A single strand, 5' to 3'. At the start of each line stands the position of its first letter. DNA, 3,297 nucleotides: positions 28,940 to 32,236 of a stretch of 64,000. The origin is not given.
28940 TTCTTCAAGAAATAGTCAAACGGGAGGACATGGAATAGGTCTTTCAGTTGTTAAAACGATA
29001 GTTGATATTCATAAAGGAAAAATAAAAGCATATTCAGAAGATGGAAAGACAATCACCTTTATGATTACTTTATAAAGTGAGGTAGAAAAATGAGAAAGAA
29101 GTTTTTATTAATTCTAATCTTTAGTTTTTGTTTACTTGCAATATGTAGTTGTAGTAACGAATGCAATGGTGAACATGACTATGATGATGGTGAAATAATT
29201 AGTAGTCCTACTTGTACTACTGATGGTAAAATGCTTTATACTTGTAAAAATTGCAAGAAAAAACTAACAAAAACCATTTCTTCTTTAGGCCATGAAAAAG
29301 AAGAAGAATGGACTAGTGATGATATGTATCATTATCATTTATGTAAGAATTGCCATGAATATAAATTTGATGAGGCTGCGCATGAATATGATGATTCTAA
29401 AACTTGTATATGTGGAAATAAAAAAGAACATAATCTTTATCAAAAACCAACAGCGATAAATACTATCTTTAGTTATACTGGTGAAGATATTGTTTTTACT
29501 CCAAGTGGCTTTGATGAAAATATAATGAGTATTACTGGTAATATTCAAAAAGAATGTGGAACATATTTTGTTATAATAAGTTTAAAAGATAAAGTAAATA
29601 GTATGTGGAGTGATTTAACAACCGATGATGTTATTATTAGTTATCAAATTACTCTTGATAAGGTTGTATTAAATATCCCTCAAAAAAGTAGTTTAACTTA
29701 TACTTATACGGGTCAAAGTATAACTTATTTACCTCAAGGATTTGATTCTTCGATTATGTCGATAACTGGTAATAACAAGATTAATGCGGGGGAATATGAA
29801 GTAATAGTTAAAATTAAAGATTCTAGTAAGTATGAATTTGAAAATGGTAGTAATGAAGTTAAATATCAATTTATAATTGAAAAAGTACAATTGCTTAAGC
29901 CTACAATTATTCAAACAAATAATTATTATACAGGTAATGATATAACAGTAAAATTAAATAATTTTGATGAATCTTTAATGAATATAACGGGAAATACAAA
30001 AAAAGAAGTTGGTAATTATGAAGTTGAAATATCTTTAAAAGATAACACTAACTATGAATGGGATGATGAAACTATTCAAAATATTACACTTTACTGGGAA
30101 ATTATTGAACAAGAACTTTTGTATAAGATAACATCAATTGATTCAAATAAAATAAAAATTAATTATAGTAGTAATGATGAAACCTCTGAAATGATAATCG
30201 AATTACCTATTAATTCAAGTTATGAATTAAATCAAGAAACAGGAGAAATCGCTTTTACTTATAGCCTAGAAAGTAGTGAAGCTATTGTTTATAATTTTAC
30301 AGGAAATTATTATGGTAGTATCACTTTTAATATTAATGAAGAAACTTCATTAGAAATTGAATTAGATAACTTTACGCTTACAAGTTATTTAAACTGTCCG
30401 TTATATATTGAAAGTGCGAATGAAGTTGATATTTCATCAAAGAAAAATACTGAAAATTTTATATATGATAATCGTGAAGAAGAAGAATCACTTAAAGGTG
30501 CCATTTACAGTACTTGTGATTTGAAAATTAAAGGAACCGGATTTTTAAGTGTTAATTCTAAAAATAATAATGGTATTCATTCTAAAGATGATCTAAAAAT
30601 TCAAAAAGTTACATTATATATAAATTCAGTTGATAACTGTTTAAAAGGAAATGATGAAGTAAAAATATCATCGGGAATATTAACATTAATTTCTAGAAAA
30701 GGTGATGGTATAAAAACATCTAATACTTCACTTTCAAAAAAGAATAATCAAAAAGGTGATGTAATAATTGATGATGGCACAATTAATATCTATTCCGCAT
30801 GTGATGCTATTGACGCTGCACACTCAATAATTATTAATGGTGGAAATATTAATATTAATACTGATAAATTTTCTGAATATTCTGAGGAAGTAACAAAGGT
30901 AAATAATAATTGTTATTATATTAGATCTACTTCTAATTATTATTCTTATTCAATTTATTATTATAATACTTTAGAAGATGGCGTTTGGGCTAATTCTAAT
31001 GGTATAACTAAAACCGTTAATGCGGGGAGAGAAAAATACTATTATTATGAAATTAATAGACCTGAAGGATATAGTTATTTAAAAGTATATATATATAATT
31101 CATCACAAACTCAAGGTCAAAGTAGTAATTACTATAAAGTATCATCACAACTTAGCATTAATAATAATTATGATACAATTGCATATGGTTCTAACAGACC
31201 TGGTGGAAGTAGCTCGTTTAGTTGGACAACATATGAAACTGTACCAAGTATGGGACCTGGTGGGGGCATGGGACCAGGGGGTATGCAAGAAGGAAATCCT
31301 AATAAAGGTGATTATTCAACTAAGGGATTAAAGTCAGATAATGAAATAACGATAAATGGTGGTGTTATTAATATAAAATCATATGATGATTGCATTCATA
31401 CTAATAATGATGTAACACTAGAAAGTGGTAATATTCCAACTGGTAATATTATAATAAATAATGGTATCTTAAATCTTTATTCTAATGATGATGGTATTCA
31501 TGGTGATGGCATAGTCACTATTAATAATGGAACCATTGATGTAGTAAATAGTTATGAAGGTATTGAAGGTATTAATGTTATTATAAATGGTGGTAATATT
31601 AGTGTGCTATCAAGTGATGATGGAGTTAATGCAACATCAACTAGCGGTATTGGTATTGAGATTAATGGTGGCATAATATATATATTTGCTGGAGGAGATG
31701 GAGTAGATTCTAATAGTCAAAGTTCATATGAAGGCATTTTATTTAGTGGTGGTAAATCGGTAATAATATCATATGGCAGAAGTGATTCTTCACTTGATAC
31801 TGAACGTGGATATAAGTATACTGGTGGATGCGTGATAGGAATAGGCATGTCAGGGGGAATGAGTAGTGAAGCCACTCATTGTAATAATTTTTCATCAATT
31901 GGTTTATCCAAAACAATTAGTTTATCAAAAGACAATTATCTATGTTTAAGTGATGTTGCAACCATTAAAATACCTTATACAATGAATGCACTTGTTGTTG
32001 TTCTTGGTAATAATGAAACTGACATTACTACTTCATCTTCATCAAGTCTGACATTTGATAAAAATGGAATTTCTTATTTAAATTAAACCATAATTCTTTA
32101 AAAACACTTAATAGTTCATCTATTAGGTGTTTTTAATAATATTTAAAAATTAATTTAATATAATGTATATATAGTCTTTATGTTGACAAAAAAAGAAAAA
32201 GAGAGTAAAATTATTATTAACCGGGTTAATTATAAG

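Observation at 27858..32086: Orphan sensor kinase whose only operon partner is a 998-aa mosaic surface lipoprotein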

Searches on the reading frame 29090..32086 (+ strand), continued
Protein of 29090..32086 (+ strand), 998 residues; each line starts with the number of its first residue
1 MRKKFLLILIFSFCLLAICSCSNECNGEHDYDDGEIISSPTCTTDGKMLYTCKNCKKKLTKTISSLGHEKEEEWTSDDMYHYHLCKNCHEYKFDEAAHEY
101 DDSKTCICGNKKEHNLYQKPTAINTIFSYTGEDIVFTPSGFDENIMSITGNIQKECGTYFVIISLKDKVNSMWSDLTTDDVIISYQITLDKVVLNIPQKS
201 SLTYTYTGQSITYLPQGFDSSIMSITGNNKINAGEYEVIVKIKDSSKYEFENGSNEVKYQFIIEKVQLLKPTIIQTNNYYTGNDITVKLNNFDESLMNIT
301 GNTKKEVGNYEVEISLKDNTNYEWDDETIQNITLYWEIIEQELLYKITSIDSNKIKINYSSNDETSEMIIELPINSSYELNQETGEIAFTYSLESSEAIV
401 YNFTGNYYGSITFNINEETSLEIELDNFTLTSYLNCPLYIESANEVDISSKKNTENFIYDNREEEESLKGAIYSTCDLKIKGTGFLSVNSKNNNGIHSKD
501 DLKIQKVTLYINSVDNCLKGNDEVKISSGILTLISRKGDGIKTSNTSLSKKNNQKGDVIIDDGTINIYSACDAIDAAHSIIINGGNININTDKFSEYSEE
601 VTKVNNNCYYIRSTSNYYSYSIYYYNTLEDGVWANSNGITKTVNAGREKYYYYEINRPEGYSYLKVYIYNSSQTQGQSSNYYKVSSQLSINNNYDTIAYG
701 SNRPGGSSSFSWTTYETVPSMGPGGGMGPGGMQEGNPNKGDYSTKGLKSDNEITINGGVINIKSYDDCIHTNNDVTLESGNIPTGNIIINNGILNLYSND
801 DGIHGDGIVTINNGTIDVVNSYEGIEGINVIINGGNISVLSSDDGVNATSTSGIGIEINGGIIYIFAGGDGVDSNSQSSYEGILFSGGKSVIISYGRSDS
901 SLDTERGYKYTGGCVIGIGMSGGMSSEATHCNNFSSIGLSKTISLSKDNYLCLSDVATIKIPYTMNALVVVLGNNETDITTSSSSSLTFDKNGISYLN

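Call 51: predict_structure(alignment_id=A3)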
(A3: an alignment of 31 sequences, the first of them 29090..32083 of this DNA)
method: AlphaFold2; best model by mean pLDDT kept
length: 998 residues; sequences in the alignment: 31
mean_pLDDT: 86.3   pTM: 0.62
mean pLDDT of the five models: 86.3, 85.9, 85.0, 84.5, 84.1
residues with pLDDT >= 90: 524; 70-90: 368; 50-70: 64; < 50: 42
segments of 3 or more residues with pLDDT < 50: 1-4, 14-24, 702-706, 718-734, 736-738
pLDDT, mean of each block of 10 residues (from residue 1): 54 46 57 85 85 82 81 72 80 66 62 67 83 85 89 90 88 85 90 77 83 83 89 90 87 87 91 85 85 92 91 92 92 89 84 91 88 92 93 93 97 96 98 96 97 97 89 98 97 95 97 95 97 95 88 91 96 96 97 79 71 87 87 90 71 90 90 89 83 76 54 59 29 45 89 98 94 84 93 94 97 96 94 97 93 96 94 92 95 89 91 95 86 91 94 94 92 92 93 89
secondary structure, 60 per line:
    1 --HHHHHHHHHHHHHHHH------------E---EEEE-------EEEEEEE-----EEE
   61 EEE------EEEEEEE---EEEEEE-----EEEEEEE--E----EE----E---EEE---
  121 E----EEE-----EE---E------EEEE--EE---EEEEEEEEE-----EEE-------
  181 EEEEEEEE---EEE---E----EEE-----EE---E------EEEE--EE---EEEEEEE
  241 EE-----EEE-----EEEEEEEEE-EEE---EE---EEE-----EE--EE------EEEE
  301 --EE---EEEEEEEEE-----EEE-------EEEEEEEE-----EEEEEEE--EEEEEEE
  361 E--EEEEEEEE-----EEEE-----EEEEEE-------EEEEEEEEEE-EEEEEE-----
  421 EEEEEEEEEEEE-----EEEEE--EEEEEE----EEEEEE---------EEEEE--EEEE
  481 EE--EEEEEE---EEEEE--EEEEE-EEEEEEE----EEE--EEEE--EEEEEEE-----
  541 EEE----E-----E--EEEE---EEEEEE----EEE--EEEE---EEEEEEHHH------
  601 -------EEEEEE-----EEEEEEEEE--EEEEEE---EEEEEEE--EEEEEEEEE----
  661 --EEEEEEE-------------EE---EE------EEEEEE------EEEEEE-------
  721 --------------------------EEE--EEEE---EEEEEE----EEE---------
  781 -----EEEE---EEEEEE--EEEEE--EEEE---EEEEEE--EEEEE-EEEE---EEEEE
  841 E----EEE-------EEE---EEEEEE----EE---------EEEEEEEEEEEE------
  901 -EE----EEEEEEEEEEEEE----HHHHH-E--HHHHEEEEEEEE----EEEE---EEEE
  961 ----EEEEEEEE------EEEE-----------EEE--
elements in order (helices of 4 or more, strands of 3 or more residues): H3-18 E35-38 E46-52 E58-63 E70-76 E80-85 E91-97 E115-117 E126-128 E146-149 E157-165 E171-173 E181-188 E192-194 E203-205 E223-226 E234-242 E248-250 E256-264 E266-268 E277-279 E297-300 E308-316 E322-324 E332-339 E345-351 E354-361 E364-371 E377-380 E386-391 E399-408 E410-415 E421-432 E438-442 E445-450 E455-460 E470-474 E477-482 E485-490 E494-498 E501-505 E507-513 E518-520 E523-526 E529-535 E541-543 E557-560 E564-569 E574-576 E579-582 E586-591 E608-613 E619-627 E630-635 E639-645 E648-656 E663-669 E696-701 E708-713 E747-749 E752-755 E759-764 E769-771 E786-789 E793-798 E801-805 E808-811 E815-820 E823-827 E829-832 E836-841 E846-848 E856-858 E862-867 E883-894 E908-920 H925-929 H934-937 E938-945 E950-953 E957-960 E965-972 E979-982 E994-996

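Call 55: fold_search(model_id=the predicted structure, library=pdb)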
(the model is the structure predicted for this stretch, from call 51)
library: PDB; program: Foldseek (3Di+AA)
matches with E <= 10: 518; with E <= 0.001: 5
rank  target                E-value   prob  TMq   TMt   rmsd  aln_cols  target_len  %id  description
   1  4phb                  1.2e-08  1.00  0.18  0.72   5.7       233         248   30  Structure of the polysaccharide lyase-like protein Cthe_2159 from C. thermocellum, Gadolinium derivative (released 2014-08-27)
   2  4peu                  4.4e-08  1.00  0.20  0.75   3.4       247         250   28  Structure of the polysaccharide lyase-like protein Cthe_2159 from C. thermocellum, native form with Calcium bound (released 2014-10-01)
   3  3q2w_A                1.9e-04  0.92  0.07  0.12  38.4       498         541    9  Crystal structure of mouse N-cadherin ectodomain (released 2011-02-23)
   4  6e57_C                7.5e-04  0.89  0.06  0.13  18.3       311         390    9  Bacteroides ovatus mixed-linkage glucan utilization locus (MLGUL) SGBP-B in complex with mixed-linkage heptasaccharide (released 2019-05-29)
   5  9oz1_A                9.5e-04  0.91  0.09  0.11  42.5       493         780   12  Cryo-EM structure of chicken ROS1 in apo-state. Cryo-EM refinement is focused on the "leg" region of chicken ROS1. (released 2026-02-25)
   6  6e57_D                1.3e-03  0.90  0.07  0.13  18.1       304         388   10  Bacteroides ovatus mixed-linkage glucan utilization locus (MLGUL) SGBP-B in complex with mixed-linkage heptasaccharide (released 2019-05-29)
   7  3q2v_A                1.8e-03  0.60  0.07  0.12  35.2       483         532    8  Crystal structure of mouse E-cadherin ectodomain (released 2011-04-06)
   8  6vfw_D                6.2e-03  0.66  0.08  0.15  21.8       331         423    6  Crystal structure of human delta protocadherin 10 EC1-EC4 (released 2020-03-11)
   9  6e9b_A                6.2e-03  0.35  0.06  0.11  20.3       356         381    9  Bacteroides ovatus mixed-linkage glucan utilization locus (MLGUL) SGBP-B in complex with mixed-linkage heptasaccharide (released 2019-05-15)
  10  1qz1                  1.9e-02  0.41  0.07  0.17  19.8       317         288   13  Crystal Structure of the Ig 1-2-3 fragment of NCAM (released 2003-11-04)
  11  6ffy_A                2.4e-02  0.13  0.06  0.06  24.3       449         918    8  Structure of the mouse SorCS2-NGF complex (released 2018-08-01)
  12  6fg9_A                2.6e-02  0.35  0.07  0.07  25.3       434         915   10  Mouse SORCS2 ectodomain (sortilin related VPS10 domain containing receptor 2) (released 2018-08-01)
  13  8c8g_B                2.9e-02  0.44  0.06  0.05  26.1       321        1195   13  Cryo-EM structure of BoNT/Wo-NTNH complex (released 2023-10-04)
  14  7q5z                  5.6e-02  0.23  0.08  0.07  20.0       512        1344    9  Cryo-EM structure of native human A2ML1 (released 2022-04-20)
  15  8vlv_A                6.1e-02  0.91  0.08  0.14   7.3       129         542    5  Cryo-EM structure of human HGSNAT in inactive state (released 2024-06-26)
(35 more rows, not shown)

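Call 70: find_related_loci(query=A3, collection=metagenome_contigs, flank=8000)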
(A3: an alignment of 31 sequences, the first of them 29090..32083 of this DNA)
Query A3 (998 aa) in metagenome_contigs; peptide patterns used: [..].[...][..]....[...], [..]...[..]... (x = any residue, [..] = any of these).
517 stretches matched a pattern; 450 encode a relative of the query (tblastn E <= 1e-3); the best 80 are kept; 80 distinct loci.
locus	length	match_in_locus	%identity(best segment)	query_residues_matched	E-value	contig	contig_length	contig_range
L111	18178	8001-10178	51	119-996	0e+0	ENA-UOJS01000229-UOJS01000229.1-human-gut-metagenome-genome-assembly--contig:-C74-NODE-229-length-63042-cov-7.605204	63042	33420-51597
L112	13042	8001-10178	51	119-996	0e+0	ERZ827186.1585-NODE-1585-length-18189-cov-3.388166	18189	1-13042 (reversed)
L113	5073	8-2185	51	111-996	0e+0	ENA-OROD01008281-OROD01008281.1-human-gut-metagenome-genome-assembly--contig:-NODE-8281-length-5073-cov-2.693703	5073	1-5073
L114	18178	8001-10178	51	119-996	0e+0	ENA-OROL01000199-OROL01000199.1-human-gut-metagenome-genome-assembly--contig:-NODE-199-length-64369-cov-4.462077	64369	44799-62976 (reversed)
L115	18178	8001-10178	51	119-996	0e+0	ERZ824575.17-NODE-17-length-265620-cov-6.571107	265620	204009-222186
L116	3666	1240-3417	51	119-996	0e+0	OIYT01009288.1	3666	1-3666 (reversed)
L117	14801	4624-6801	51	114-996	0e+0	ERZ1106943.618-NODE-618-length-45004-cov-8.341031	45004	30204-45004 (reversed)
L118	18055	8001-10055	54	340-997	0e+0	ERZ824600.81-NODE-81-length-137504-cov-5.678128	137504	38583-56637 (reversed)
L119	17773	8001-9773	53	400-994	2e-179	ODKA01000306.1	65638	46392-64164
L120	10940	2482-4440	47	337-996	2e-176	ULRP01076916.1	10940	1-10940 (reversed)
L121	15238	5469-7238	49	396-989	1e-175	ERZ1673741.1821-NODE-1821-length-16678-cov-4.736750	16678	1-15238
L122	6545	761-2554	47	400-993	4e-173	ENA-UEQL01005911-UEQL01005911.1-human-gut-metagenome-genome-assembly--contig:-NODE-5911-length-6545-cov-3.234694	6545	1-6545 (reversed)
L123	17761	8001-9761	48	396-979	3e-168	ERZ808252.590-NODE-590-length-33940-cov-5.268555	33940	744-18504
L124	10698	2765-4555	49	396-984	4e-166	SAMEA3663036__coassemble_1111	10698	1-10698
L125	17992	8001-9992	49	345-997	1e-159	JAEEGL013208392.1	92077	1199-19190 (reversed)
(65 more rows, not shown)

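Call 73: search_solved_structures(query=window:29090-32083:+, max_evalue=0.01)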
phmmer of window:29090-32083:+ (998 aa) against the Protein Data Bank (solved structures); distinct sequences matched with E-value up to 0.01: 1.
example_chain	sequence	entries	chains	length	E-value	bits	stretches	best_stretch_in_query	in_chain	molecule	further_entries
4peu_A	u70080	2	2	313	1.5e-21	79.3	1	398-603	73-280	Uncharacterized protein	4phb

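Call 83: search_protein_families(library=pfam, proteins=[P0047], max_evalue=0.001)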
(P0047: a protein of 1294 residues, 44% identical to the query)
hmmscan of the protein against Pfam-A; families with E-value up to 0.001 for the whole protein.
P0047 (1294 aa): 5 families
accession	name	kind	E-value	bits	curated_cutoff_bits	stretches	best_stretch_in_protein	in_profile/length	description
PF00041.27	fn3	-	7.4e-14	52.2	25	1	1199-1275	2-72/84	Fibronectin type III domain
PF25788.1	Ig_Rha78A_N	-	5.3e-05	23.9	27.4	0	1118-1182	17-88/105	Rha78A-like, N-terminal immunoglobulin domain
PF16656.11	Pur_ac_phosph_N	-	5.4e-05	24.1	30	0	1200-1292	1-93/93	Purple acid Phosphatase, N-terminal domain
PF05495.17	zf-CHY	-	0.00018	22.3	31.3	0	667-730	7-66/68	CHY zinc finger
PF16383.10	DUF4992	-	0.00019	21.7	29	0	1094-1142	37-87/183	Domain of unknown function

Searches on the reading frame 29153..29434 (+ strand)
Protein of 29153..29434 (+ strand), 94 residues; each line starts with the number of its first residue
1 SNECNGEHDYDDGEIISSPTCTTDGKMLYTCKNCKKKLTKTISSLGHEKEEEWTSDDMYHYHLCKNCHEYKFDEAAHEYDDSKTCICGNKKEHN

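Call 82: search_protein_representatives(protein=window:29153-29434:+)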
Query: 94 residues. Proteins with E-value up to 0.001 (for the whole library): 10517; up to 1e-10: 3014; up to 1e-30: 256. The best 150 are listed.
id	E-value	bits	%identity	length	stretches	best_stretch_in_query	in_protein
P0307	1.5e-96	333.5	36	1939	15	3-81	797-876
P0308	7.4e-91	315.3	37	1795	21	8-49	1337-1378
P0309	3.7e-87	303.4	36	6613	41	7-86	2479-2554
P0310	5.0e-81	283.7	36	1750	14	7-68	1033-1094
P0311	3.1e-72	255.5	34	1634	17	8-81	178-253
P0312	5.1e-70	248.4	37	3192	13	7-79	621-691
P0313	3.6e-64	229.6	39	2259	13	7-80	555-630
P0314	4.4e-63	226.1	37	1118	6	6-79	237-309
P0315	2.1e-61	220.7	37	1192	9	6-82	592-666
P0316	5.1e-61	219.5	42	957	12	7-49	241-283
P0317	1.3e-60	218.1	40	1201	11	7-80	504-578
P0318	2.3e-60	217.4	34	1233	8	6-81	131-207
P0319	6.8e-60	215.9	37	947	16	8-71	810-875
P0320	2.8e-59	213.9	39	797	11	8-77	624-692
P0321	1.4e-57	208.4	31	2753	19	7-73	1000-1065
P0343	4.8e-49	181.0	38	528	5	8-83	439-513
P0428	4.7e-38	145.8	39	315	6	7-48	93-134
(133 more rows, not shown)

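Call 83: search_protein_families(library=pfam, proteins=[P0307, P0316, P0343, P0428, P0320], max_evalue=0.001)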
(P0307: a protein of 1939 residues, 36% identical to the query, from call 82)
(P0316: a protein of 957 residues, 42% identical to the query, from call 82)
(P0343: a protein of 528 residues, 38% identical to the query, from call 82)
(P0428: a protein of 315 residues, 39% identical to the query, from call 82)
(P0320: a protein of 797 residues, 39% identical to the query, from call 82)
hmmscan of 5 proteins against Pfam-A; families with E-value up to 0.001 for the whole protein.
P0307 (1939 aa): 2 families
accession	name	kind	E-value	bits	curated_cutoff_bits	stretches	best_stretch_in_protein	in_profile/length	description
PF19789.6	DUF6273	-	3.2e-13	50.3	23.5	1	1764-1939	18-170/172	Domain of unknown function (DUF6273)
PF18337.7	Tudor_RapA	-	3.1e-05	24.5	26.4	0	806-831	10-35/62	RapA N-terminal Tudor like domain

P0316 (957 aa): 2 families
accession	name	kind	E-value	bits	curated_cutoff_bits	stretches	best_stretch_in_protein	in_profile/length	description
PF13984.11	MsyB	-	1.4e-07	32.2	27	0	89-144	61-113/122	MsyB protein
PF18887.5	MBG_3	-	2.5e-05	24.7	25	1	713-784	2-69/72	MBG domain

P0343 (528 aa): 3 families
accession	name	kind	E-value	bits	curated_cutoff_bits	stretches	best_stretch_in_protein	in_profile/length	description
PF05495.17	zf-CHY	-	3.2e-05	24.7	31.3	0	216-262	16-64/68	CHY zinc finger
PF00963.24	Cohesin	-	0.0002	22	24.1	1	39-146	8-117/139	Cohesin domain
PF16857.10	RNA_pol_inhib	-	0.00068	20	27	0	22-44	16-38/47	RNA polymerase inhibitor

P0428 (315 aa): 1 family
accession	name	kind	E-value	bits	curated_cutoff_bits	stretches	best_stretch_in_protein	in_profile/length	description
PF13984.11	MsyB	-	2.3e-05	25.1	27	0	44-72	83-111/122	MsyB protein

P0320 (797 aa): 0 families

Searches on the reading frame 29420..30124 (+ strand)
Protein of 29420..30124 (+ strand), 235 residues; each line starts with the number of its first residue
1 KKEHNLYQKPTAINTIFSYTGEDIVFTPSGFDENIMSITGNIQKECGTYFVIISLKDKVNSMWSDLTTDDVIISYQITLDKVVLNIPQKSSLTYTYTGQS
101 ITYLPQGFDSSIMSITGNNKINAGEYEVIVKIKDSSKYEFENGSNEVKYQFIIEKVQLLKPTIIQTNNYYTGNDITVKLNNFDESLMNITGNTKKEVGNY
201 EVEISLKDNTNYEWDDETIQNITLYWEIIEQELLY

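Call 26: search_protein_families(library=pfam, proteins=[window:29420-30124:+], max_evalue=10)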
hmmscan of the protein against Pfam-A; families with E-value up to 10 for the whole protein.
window:29420-30124:+ (235 aa): 5 families
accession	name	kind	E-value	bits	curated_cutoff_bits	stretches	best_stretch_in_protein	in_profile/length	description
PF22599.2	SecDF_P1_head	-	0.0005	20.4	27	1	33-88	24-79/114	SecDF, P1 head subdomain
PF16099.11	RMI1_C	-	0.0046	17.2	27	1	111-191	30-110/143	Recq-mediated genome instability protein 1, C-terminal OB-fold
PF03948.19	Ribosomal_L9_C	-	0.1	13.5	23.2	0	194-210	60-76/86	Ribosomal protein L9, C-terminal domain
PF18676.6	MBG_2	-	0.23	12.5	25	1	181-213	28-63/72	MBG domain (YGX type)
PF11337.13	DUF3139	-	0.49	11.4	27.3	1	102-140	41-81/83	Protein of unknown function (DUF3139)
